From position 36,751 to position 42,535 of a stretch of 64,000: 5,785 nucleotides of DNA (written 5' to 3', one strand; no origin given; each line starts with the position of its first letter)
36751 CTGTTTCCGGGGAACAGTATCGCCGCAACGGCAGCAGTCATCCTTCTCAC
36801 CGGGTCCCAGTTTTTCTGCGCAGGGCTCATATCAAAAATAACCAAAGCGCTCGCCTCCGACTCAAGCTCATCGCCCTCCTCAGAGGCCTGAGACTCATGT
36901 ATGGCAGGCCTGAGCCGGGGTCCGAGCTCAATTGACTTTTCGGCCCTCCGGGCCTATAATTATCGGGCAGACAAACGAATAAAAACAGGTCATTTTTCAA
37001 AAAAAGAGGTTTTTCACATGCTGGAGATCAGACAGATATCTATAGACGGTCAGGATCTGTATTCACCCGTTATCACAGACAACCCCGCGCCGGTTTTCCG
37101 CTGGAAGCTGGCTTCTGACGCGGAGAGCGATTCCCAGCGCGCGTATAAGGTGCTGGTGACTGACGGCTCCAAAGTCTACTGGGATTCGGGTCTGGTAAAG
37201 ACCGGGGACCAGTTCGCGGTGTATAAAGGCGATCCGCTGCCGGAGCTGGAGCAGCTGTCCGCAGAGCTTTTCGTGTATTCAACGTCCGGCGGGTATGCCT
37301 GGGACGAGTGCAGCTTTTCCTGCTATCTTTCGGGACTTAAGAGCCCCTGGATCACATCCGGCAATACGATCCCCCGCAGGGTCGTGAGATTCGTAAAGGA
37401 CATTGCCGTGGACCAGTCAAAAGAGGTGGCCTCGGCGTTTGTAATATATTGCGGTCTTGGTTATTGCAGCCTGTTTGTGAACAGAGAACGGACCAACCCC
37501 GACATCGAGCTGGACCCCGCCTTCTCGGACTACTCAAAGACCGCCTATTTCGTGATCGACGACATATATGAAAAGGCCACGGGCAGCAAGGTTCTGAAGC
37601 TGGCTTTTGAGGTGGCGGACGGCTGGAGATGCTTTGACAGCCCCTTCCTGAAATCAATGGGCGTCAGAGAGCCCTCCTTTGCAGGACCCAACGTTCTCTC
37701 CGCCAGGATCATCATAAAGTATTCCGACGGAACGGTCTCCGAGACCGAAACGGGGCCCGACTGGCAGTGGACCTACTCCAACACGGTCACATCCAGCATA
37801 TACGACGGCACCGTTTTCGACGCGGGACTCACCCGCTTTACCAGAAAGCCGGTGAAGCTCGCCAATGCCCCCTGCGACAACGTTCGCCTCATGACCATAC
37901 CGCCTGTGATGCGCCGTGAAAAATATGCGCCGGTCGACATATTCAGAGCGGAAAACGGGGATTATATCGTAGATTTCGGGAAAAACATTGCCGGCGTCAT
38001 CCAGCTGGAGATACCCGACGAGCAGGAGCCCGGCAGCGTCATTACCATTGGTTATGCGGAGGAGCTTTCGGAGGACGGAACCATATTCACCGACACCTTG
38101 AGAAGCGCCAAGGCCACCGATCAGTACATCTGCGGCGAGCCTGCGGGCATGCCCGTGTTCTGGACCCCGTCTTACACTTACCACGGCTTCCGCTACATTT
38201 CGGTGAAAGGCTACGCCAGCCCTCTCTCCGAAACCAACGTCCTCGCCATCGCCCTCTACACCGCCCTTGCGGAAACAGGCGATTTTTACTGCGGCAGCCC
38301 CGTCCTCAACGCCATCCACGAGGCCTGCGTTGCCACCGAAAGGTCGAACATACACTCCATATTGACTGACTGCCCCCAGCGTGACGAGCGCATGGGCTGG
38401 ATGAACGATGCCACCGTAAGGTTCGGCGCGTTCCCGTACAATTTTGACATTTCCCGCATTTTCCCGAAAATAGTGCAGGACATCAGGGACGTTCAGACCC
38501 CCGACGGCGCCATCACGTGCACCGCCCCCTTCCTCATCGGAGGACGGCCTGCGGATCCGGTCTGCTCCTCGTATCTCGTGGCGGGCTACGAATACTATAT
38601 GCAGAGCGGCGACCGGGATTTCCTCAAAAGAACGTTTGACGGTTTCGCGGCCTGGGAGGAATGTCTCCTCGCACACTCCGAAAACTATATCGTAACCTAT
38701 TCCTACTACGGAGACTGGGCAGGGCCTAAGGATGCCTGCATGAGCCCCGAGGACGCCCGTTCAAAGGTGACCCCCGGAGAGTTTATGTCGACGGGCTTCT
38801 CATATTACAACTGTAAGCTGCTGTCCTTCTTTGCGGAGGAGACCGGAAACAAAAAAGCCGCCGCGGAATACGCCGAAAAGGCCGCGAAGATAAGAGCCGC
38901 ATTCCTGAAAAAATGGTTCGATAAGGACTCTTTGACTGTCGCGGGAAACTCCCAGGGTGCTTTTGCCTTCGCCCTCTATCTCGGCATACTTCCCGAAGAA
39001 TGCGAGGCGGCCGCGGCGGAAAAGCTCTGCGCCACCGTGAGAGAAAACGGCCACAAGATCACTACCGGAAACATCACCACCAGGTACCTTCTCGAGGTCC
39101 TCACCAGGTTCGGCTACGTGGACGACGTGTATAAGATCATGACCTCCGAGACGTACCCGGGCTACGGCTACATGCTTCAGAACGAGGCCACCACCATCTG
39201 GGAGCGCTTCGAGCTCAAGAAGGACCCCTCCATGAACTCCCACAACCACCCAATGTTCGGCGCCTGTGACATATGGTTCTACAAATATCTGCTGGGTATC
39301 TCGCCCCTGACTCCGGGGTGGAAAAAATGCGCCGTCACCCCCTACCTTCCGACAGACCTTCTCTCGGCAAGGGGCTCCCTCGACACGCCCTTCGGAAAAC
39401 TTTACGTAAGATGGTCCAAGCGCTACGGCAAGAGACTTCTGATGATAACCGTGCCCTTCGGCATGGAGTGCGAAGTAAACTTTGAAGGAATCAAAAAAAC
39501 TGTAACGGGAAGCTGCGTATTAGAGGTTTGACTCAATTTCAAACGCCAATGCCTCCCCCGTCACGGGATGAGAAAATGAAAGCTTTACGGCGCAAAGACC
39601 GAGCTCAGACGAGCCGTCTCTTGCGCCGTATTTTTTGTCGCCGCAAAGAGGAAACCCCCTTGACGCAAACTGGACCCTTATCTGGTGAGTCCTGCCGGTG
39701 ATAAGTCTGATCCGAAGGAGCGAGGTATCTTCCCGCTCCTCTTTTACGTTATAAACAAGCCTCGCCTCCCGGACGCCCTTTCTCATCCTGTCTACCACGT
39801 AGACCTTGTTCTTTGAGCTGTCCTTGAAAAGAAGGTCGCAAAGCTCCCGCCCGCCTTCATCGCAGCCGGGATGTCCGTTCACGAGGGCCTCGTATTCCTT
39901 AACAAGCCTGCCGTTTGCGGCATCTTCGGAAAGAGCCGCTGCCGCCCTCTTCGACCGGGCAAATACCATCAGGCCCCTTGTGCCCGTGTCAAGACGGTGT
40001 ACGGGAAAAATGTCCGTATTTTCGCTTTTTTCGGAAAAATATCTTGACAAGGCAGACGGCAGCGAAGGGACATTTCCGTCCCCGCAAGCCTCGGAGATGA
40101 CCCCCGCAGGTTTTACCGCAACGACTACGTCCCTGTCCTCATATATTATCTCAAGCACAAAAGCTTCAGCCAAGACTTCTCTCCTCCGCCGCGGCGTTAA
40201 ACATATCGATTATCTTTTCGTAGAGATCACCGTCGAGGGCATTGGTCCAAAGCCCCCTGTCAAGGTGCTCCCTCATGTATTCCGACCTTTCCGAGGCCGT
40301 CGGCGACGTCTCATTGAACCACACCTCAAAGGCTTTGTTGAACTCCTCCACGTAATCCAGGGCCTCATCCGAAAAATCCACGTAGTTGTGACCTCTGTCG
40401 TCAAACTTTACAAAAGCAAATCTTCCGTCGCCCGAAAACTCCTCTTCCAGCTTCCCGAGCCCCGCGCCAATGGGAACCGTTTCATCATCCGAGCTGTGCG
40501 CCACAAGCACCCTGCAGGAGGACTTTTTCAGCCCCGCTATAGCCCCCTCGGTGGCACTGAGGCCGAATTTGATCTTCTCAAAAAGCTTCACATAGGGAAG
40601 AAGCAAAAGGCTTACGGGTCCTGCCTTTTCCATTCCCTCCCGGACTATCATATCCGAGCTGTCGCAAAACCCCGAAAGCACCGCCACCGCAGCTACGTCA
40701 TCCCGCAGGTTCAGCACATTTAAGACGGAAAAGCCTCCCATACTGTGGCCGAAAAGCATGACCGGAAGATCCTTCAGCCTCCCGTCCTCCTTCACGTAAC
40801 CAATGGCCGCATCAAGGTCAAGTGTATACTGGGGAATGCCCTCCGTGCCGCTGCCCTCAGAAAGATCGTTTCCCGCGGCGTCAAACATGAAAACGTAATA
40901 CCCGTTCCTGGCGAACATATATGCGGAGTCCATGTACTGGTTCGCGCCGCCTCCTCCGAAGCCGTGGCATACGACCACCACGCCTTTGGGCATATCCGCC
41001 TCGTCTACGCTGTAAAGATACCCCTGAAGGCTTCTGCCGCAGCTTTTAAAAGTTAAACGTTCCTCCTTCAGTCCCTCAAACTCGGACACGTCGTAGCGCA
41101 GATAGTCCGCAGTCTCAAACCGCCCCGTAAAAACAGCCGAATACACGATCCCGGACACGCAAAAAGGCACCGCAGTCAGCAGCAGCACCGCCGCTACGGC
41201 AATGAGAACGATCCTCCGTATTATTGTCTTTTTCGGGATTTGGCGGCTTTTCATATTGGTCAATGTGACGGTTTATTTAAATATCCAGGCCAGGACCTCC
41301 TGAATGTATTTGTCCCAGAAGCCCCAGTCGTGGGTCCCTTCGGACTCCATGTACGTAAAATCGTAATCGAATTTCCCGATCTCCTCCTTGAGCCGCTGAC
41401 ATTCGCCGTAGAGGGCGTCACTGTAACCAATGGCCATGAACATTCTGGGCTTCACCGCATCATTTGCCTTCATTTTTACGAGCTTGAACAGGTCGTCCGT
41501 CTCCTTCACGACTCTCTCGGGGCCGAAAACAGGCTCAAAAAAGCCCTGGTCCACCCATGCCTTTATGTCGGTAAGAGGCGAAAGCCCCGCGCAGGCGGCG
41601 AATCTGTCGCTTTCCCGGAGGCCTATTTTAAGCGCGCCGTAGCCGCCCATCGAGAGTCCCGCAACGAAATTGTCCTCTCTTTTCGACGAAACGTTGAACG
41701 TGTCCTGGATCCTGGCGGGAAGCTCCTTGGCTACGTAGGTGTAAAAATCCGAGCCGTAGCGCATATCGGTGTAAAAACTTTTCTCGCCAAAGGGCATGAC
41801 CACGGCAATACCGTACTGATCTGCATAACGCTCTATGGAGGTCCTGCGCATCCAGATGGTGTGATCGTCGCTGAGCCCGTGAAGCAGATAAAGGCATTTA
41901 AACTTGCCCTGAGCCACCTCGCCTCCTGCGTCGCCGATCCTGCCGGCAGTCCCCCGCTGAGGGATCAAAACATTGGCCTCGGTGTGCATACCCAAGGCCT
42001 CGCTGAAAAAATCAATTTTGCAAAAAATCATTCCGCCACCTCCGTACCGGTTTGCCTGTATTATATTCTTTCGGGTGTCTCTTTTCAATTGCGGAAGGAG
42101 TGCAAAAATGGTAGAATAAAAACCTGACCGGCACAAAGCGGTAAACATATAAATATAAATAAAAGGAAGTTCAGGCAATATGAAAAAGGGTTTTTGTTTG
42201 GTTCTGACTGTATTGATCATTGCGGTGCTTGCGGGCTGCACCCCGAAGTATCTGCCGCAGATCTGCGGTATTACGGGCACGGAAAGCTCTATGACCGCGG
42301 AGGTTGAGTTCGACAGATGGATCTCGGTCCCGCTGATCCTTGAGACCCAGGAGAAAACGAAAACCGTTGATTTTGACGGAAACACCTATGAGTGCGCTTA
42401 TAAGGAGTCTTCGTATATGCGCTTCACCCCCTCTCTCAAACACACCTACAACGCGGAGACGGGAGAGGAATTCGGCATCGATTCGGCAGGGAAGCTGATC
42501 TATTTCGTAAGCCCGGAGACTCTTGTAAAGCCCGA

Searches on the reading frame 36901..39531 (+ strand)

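Call 68: search_protein_families(library=pfam, proteins=[window:36901-39531:+], max_evalue=0.001)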
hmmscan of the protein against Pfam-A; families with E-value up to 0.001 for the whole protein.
window:36901-39531:+ (876 aa): 5 families
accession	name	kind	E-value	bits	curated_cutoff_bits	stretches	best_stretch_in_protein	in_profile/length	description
PF17389.8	Bac_rhamnosid6H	-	1.3e-80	271.7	24.5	1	458-796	2-338/339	Bacterial alpha-L-rhamnosidase 6 hairpin glycosidase domain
PF05592.18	Bac_rhamnosid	-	3.3e-23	82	22.2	1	350-451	3-100/102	Bacterial alpha-L-rhamnosidase concanavalin-like domain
PF08531.16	Bac_rhamnosid_N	-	2.4e-15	57.2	25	1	174-334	1-156/172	Alpha-L-rhamnosidase N-terminal domain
PF17390.7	Bac_rhamnosid_C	-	8.4e-13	48.4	22.1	1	799-864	1-66/78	Bacterial alpha-L-rhamnosidase C-terminal domain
PF25788.1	Ig_Rha78A_N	-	8.3e-11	42.5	27.4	1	54-136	10-95/105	Rha78A-like, N-terminal immunoglobulin domain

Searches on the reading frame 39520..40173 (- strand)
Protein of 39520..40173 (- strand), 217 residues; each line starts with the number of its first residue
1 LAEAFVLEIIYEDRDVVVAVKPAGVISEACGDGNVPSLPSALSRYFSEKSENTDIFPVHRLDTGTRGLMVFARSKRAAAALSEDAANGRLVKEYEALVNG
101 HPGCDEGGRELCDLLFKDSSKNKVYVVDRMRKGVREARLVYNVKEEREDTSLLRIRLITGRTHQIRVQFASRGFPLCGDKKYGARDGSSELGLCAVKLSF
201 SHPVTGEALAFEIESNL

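Call 68: search_protein_families(library=pfam, proteins=[window:39520-40173:-], max_evalue=0.001)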
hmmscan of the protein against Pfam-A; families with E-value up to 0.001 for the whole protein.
window:39520-40173:- (217 aa): 1 family
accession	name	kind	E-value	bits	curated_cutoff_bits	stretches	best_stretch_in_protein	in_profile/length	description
PF00849.27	PseudoU_synth_2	-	2.8e-28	99.5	26.8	1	15-171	1-152/152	RNA pseudouridylate synthase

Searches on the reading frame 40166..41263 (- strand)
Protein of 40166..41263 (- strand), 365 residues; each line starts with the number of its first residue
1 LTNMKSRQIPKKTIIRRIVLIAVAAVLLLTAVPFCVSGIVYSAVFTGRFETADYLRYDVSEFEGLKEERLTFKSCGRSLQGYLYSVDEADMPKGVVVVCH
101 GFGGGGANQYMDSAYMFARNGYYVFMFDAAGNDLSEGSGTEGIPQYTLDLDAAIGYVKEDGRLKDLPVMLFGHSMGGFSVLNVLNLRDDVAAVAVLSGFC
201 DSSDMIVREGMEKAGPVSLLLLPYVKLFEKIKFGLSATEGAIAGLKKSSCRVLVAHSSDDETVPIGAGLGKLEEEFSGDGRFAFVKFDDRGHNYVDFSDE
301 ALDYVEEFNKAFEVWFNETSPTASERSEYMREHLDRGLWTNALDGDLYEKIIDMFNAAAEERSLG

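Call 68: search_protein_families(library=pfam, proteins=[window:40166-41263:-], max_evalue=0.001)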
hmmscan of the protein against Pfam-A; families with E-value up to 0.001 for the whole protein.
window:40166-41263:- (365 aa): 5 families
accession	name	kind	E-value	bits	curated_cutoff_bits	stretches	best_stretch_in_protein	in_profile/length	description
PF12146.15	Hydrolase_4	-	2.9e-18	66.5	27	1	92-227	3-139/239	Serine aminopeptidase, S33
PF00561.26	Abhydrolase_1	-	1.3e-13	51.6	25.8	1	95-202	2-104/245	alpha/beta hydrolase fold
PF12697.13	Abhydrolase_6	-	8.9e-08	33.5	26.3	1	96-211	1-100/217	Alpha/beta hydrolase family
PF01738.24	DLH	-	4.9e-05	23.4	21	0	80-295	2-189/217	Dienelactone hydrolase family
PF02129.25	Peptidase_S15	-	0.00021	21.5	23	1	110-210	46-141/262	X-Pro dipeptidyl-peptidase (S15 family)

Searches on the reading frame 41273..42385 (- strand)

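Call 68: search_protein_families(library=pfam, proteins=[window:41273-42385:-], max_evalue=0.001)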
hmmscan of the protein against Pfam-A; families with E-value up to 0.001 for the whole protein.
window:41273-42385:- (370 aa): 1 family
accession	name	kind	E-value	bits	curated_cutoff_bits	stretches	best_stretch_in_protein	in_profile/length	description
PF00756.26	Esterase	-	9.8e-19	68.5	22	1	159-361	21-244/251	Putative esterase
